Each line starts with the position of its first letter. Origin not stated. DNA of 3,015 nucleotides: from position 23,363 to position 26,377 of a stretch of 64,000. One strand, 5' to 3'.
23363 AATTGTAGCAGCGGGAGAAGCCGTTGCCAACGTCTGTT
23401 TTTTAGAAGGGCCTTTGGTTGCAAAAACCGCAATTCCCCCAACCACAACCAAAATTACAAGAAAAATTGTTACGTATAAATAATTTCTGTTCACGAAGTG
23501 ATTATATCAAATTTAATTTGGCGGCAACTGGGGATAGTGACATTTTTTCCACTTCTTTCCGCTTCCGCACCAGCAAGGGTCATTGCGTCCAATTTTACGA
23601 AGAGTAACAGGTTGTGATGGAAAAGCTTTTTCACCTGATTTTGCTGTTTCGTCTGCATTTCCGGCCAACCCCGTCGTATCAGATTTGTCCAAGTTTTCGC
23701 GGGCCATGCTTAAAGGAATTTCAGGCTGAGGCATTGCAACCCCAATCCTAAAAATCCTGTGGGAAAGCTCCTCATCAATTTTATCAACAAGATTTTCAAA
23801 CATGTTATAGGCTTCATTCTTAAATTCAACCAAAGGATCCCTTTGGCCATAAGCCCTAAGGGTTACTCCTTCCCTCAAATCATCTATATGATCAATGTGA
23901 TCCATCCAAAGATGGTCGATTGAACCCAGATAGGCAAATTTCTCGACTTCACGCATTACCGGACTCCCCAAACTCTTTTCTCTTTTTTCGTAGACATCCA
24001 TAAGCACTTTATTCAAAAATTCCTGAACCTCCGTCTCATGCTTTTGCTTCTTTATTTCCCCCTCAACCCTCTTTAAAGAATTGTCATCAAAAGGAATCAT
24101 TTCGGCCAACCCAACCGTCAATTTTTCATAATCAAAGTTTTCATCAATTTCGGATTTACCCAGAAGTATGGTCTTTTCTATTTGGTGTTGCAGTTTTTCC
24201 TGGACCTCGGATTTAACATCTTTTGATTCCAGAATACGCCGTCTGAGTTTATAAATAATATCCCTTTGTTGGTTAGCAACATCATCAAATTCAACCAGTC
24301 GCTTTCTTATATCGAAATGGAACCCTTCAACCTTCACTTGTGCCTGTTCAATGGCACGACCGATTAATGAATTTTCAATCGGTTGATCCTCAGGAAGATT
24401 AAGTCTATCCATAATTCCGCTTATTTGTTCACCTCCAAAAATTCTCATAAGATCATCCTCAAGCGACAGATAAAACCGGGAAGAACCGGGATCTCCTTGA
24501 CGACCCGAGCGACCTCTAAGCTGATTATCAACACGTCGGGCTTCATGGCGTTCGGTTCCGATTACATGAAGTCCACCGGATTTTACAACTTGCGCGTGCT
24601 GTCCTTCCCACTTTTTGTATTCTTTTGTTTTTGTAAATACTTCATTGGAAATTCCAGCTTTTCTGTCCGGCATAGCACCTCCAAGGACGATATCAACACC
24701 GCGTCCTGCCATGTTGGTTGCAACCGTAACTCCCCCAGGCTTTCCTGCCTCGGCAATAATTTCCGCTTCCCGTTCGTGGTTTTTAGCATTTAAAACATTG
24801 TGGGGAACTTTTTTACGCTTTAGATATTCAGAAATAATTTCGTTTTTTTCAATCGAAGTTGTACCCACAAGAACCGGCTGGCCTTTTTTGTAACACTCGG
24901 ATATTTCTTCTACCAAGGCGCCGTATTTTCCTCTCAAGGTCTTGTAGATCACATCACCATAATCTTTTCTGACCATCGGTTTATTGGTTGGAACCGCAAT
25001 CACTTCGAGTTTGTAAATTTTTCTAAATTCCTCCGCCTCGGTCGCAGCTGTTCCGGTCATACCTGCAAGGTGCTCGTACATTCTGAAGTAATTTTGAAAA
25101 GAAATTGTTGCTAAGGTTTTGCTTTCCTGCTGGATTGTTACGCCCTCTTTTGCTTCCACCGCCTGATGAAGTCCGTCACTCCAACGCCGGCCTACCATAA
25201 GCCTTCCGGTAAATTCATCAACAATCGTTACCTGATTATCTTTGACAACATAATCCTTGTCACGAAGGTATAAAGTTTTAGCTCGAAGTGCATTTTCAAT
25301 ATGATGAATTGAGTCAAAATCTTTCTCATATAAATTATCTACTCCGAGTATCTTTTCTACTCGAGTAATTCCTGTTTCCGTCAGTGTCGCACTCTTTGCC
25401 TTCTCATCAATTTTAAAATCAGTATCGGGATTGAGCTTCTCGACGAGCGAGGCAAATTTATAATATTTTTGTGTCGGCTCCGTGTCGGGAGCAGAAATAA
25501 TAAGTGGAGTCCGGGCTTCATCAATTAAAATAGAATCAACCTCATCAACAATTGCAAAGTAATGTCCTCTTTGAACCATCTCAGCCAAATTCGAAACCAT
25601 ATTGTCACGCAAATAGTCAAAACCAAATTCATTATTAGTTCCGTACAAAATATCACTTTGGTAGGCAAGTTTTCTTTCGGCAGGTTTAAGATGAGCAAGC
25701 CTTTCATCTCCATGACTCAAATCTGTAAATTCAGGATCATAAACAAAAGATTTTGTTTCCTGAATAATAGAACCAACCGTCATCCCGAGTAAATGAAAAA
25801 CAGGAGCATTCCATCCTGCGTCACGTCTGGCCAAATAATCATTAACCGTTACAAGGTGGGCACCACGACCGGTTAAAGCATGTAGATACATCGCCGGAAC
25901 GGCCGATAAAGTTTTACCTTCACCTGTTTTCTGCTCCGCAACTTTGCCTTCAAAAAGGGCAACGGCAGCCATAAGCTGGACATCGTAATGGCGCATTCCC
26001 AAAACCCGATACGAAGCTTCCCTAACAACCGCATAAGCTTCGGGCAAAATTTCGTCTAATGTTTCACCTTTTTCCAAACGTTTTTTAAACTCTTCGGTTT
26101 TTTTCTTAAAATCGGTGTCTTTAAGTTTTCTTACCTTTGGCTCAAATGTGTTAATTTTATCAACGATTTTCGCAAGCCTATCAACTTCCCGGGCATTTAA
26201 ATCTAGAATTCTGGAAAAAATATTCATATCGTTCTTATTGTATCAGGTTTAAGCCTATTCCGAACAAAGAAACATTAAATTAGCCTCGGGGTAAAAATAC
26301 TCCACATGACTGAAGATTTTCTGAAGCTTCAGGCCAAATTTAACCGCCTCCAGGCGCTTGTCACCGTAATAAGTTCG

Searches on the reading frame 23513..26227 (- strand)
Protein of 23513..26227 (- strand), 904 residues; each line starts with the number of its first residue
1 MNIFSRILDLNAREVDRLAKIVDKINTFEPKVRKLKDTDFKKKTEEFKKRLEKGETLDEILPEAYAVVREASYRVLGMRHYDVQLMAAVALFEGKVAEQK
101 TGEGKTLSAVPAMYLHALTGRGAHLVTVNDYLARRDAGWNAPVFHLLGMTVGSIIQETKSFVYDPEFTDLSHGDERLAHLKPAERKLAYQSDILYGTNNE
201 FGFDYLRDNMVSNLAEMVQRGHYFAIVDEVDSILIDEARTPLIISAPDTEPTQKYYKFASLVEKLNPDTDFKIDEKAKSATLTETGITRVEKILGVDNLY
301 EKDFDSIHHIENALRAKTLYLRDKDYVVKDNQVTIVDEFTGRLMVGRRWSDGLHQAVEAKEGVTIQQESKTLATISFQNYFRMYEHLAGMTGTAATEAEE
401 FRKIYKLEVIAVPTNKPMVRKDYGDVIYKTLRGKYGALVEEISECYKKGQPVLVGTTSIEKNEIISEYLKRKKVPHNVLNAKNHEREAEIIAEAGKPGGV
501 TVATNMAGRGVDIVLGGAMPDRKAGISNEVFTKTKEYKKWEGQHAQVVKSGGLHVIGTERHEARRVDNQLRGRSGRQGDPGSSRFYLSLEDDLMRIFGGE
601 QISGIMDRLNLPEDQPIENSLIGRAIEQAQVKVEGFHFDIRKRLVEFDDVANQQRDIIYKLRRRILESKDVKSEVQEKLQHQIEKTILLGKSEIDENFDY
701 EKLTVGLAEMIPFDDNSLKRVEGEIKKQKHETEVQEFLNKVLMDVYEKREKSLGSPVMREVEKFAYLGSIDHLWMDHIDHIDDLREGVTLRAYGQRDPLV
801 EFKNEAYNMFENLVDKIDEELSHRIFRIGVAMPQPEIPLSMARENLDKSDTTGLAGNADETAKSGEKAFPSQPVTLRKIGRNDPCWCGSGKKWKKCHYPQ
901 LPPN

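Call 70: search_protein_families(library=pfam, proteins=[window:23513-26227:-], max_evalue=0.0001)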
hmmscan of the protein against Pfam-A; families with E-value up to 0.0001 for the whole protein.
window:23513-26227:- (904 aa): 5 families
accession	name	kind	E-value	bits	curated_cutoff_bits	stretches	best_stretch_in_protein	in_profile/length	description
PF07517.20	SecA_DEAD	-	1.1e-119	399.4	24.6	1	9-402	7-290/290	SecA DEAD-like domain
PF21090.3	P-loop_SecA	-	7.1e-88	294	27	1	417-614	1-205/205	SecA P-loop domain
PF07516.18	SecA_SW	-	6.3e-57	193.3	26.7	1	616-828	1-199/200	SecA Wing and Scaffold domain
PF01043.26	SecA_PP_bind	-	1.4e-41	141.9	23.5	1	252-358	3-110/110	SecA preprotein cross-linking domain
PF02810.21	SEC-C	-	1.2e-09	38.3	20.4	1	881-899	1-19/19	SEC-C motif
